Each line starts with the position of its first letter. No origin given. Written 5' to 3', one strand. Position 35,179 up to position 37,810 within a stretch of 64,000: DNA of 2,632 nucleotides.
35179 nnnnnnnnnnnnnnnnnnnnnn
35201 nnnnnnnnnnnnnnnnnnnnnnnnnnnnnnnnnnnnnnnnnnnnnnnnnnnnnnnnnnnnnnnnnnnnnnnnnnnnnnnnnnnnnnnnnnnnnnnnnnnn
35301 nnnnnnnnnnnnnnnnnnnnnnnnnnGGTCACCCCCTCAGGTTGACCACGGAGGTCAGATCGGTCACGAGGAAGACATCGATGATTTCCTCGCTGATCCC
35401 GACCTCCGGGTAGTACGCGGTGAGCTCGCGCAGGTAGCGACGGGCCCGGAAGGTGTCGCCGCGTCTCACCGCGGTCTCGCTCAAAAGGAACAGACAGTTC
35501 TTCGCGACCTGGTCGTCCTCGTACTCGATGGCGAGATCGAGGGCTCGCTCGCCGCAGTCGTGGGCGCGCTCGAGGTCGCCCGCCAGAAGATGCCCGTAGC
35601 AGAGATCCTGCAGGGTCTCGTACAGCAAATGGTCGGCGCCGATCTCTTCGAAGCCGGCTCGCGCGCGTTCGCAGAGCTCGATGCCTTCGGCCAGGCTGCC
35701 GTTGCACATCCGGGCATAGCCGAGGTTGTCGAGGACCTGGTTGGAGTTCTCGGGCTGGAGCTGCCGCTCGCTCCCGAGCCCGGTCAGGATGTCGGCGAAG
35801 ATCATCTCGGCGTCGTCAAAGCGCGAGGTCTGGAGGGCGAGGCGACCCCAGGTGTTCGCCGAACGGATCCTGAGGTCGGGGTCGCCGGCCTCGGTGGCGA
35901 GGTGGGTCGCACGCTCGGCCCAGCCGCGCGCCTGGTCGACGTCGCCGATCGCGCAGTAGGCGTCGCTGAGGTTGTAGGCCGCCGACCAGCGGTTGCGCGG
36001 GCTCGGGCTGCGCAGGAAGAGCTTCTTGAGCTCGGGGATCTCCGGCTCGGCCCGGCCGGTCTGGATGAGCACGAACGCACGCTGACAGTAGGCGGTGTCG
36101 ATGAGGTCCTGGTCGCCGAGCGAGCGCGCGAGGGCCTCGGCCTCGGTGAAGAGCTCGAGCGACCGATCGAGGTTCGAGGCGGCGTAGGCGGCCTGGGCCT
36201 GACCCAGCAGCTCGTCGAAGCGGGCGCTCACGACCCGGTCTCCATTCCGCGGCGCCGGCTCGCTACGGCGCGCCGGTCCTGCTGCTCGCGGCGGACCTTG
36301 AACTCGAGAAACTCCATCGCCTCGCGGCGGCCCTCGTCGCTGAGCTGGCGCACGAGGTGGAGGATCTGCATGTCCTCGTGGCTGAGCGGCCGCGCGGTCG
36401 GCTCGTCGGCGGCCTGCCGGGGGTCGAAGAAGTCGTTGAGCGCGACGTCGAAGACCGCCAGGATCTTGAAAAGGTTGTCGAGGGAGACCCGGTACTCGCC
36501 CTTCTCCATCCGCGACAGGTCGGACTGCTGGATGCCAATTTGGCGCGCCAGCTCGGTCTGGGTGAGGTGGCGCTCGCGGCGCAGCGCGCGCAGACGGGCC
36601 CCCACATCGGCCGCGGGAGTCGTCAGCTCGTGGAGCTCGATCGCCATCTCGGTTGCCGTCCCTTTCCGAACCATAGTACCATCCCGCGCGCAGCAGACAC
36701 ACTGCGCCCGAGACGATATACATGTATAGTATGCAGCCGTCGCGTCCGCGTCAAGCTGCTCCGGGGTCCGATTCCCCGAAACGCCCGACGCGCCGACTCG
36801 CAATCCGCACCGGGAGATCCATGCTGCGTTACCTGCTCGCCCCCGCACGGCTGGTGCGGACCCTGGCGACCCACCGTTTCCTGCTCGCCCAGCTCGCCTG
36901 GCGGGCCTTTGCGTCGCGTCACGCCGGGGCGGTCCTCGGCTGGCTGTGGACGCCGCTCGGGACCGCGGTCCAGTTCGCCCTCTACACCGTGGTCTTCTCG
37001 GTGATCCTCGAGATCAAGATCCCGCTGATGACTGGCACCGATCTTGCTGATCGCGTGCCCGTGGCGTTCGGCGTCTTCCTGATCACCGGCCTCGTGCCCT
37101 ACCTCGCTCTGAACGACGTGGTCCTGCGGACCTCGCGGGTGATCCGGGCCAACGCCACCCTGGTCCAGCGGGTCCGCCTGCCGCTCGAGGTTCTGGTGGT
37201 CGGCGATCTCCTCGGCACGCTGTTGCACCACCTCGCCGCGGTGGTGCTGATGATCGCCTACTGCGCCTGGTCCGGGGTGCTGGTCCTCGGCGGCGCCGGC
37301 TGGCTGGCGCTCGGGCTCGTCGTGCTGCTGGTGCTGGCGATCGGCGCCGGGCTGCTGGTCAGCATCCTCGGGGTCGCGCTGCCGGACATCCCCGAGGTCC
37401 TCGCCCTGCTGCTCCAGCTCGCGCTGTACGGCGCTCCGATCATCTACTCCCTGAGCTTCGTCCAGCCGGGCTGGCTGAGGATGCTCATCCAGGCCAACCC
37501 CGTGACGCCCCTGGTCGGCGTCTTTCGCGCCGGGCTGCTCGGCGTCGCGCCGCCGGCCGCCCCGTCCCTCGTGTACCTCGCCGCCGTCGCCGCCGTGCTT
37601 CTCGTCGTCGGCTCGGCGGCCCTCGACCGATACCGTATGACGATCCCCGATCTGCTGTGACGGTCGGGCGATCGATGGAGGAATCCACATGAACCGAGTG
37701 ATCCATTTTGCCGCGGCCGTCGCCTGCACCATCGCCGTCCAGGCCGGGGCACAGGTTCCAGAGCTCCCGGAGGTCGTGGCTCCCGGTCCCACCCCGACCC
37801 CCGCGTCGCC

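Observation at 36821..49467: wzm and wzt of one glycan ABC exporter are split by a 10.6-kb block of signal-peptide genes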

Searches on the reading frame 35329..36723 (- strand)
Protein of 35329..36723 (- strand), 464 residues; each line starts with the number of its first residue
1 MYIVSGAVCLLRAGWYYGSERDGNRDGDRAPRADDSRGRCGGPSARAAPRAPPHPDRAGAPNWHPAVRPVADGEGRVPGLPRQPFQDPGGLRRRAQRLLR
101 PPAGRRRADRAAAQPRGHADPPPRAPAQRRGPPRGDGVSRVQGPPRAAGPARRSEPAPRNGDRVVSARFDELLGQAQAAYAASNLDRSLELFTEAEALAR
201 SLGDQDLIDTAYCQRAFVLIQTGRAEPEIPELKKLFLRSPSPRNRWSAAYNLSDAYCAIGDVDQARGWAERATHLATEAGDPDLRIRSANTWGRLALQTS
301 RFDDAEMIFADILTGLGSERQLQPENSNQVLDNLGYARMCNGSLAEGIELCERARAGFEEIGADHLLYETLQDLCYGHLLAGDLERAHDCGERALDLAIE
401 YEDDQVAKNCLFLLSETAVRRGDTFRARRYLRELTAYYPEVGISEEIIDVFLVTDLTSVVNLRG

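Call 7: search_protein_families(library=pfam, proteins=[window:35329-36723:-], max_evalue=0.01)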
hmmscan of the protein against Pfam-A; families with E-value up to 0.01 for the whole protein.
window:35329-36723:- (464 aa): 5 families
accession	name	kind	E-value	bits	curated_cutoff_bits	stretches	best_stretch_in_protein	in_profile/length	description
PF13424.12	TPR_12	-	2.1e-17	63.5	30.1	3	330-398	5-75/77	Tetratricopeptide repeat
PF07719.23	TPR_2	-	3.6e-09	36.5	27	0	248-275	3-30/34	Tetratricopeptide repeat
PF17874.7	TPR_MalT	-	4.8e-07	29.8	45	1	335-437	87-190/336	MalT-like TPR region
PF13174.12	TPR_6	-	0.00031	21.7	26.3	0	410-440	2-32/33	Tetratricopeptide repeat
PF10602.15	RPN7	-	0.005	17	29.6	0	209-322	36-149/174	26S proteasome subunit RPN7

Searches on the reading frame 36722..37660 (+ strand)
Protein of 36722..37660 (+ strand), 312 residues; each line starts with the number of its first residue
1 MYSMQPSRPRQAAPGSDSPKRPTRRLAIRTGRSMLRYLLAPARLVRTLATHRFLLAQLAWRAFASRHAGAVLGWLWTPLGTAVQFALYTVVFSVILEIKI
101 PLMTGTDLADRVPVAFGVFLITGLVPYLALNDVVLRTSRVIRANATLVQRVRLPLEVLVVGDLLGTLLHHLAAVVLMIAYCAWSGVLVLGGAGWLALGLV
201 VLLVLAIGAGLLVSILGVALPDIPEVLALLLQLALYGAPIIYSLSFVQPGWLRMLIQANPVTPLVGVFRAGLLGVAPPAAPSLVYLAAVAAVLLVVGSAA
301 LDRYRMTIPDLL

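Call 6: search_protein_families(library=pfam, proteins=[window:36722-37660:+], max_evalue=0.01)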
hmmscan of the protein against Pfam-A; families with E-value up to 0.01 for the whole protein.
window:36722-37660:+ (312 aa): 1 family
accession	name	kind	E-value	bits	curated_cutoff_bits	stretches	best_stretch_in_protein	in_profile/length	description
PF01061.29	ABC2_membrane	-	8.8e-09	35.6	26.9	1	56-272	4-210/211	ABC-2 type transporter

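Call 46: search_protein_families(library=ncbifam, proteins=[window:36821-37660:+], max_evalue=0.1)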
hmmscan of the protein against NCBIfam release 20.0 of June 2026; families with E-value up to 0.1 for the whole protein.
window:36821-37660:+ (279 aa): 3 families
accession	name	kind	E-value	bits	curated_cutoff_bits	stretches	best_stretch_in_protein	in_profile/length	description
NF050109.1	galactan_ABC_perm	equivalog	6.7e-11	42.2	380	1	16-275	18-268/272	galactan export ABC transporter permease subunit Wzm/RfbD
NF050053.1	CapPschTportKpsM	equivalog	1.8e-07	31.4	300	1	38-263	22-242/257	capsule polysaccharide transporter KpsM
NF011648.0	PRK15066.1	subfamily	0.00054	19.6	225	1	41-265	25-246/257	ABC transporter permease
